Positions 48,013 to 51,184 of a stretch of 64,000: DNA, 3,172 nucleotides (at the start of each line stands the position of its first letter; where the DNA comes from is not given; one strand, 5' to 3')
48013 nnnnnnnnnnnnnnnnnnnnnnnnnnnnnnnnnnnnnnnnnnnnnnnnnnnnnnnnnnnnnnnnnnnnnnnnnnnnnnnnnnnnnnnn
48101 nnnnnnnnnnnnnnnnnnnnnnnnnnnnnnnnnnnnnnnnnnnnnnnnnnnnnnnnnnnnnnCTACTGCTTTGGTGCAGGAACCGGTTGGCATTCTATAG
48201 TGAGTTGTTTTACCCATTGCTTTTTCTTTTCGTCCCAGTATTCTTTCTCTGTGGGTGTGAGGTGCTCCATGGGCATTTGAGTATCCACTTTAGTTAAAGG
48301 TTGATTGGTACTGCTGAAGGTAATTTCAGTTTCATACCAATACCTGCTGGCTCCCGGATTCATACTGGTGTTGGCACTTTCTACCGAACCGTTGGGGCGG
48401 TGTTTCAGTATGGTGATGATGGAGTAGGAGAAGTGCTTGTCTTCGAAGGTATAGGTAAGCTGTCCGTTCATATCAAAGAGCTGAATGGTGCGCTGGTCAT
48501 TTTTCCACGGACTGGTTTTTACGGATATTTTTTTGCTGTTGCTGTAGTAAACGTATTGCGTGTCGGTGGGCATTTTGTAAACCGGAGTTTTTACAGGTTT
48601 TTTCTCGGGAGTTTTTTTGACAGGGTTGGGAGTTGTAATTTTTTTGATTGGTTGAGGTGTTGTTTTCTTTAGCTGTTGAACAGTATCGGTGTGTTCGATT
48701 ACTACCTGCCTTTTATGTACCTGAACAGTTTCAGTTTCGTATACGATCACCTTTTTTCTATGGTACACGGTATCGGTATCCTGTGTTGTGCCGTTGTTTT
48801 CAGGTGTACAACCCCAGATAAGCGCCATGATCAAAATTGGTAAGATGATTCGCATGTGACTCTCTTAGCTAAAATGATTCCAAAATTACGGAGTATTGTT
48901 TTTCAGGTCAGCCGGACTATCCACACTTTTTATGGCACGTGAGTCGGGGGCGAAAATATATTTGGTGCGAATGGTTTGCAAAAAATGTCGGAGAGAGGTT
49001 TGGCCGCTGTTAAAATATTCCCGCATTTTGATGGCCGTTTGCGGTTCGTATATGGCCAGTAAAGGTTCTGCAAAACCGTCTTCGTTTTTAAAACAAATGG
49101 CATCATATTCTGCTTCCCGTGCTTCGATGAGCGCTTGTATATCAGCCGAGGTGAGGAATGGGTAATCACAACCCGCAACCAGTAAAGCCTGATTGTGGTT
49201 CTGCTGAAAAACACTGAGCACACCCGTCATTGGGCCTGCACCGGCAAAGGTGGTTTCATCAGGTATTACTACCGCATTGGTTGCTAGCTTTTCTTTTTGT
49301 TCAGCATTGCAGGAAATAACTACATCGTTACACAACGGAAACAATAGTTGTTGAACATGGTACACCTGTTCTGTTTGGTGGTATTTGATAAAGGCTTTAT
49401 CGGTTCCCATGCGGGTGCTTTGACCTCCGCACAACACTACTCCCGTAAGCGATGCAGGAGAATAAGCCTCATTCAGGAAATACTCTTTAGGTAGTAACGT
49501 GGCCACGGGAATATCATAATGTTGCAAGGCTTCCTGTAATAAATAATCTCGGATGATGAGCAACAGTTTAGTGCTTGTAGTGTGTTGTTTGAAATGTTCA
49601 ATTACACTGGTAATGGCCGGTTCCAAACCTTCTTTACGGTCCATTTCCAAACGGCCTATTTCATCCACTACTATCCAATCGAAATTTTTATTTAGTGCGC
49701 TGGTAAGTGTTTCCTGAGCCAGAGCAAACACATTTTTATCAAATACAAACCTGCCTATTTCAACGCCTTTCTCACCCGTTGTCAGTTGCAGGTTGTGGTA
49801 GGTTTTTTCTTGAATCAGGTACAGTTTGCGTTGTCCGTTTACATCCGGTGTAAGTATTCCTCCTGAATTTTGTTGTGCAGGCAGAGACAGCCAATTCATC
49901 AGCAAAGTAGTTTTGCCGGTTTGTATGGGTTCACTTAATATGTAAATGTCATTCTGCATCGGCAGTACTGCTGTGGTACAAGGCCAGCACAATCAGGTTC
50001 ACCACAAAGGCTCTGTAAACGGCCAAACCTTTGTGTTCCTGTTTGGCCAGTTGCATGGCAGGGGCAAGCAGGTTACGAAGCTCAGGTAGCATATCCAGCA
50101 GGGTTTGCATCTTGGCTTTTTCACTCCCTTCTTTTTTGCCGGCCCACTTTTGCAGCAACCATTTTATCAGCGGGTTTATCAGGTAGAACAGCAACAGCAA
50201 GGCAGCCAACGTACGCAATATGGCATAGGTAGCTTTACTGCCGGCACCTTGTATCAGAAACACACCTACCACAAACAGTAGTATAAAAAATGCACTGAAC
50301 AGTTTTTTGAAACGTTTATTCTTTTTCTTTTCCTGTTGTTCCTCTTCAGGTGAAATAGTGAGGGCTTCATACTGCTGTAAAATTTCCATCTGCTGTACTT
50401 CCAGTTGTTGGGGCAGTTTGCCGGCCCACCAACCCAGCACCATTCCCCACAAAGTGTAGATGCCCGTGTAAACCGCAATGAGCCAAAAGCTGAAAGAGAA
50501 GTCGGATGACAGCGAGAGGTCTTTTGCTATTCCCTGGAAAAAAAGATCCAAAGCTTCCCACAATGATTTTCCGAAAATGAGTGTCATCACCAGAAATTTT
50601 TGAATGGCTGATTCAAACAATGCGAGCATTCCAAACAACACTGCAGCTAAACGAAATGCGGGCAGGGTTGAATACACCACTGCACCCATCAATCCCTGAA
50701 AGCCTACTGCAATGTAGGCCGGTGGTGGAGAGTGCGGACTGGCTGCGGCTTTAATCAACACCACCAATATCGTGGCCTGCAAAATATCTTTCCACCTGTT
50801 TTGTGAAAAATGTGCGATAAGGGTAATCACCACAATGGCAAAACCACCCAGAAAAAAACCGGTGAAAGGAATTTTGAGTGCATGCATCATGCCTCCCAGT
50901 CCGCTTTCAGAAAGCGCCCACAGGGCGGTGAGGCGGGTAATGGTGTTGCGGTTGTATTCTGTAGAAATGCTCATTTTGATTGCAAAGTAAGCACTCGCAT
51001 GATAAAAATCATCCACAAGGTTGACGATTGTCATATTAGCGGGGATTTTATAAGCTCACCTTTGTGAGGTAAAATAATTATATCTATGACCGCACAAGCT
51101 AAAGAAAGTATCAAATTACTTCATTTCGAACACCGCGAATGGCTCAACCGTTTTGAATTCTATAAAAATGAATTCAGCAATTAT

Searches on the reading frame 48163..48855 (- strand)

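Call 44: search_protein_families(library=pfam, proteins=[window:48163-48855:-], max_evalue=0.01)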
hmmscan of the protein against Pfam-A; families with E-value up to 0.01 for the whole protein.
window:48163-48855:- (230 aa): 1 family
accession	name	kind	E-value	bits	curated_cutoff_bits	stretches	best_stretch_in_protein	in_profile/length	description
PF08789.15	PBCV_basic_adap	-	0.0046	17.5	20.4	0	92-114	10-32/38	PBCV-specific basic adaptor domain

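Call 68: search_protein_families(library=ncbifam, proteins=[window:48163-48855:-], max_evalue=0.00001)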
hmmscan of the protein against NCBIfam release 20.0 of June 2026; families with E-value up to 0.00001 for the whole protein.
window:48163-48855:- (230 aa): 0 families

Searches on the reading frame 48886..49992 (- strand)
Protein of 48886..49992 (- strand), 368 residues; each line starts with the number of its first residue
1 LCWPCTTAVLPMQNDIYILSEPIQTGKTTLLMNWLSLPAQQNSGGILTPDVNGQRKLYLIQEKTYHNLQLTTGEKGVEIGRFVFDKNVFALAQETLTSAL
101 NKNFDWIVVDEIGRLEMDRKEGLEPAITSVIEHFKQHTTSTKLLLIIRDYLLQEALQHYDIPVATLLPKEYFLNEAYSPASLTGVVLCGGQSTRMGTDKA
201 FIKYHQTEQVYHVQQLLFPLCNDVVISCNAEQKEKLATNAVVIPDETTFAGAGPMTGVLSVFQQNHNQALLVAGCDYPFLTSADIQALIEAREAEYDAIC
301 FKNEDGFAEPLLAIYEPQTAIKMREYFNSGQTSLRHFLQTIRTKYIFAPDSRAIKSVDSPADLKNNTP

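Call 44: search_protein_families(library=pfam, proteins=[window:48886-49992:-], max_evalue=0.01)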
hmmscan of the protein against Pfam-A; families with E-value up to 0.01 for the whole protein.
window:48886-49992:- (368 aa): 2 families
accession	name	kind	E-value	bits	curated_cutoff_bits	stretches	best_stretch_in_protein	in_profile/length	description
PF12804.13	NTP_transf_3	-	8.1e-31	107.8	27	1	184-339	1-155/160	MobA-like NTP transferase domain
PF03266.21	NTPase_1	-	1.4e-08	35.2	23.9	1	18-135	3-126/168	NTPase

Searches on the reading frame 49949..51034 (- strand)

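Call 44: search_protein_families(library=pfam, proteins=[window:49949-51034:-], max_evalue=0.01)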
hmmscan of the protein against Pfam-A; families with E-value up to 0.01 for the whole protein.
window:49949-51034:- (361 aa): 1 family
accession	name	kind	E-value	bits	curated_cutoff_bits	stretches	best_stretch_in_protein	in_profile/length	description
PF00060.32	Lig_chan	-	0.0054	17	30.8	0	227-286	25-81/146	Ligand-gated ion channel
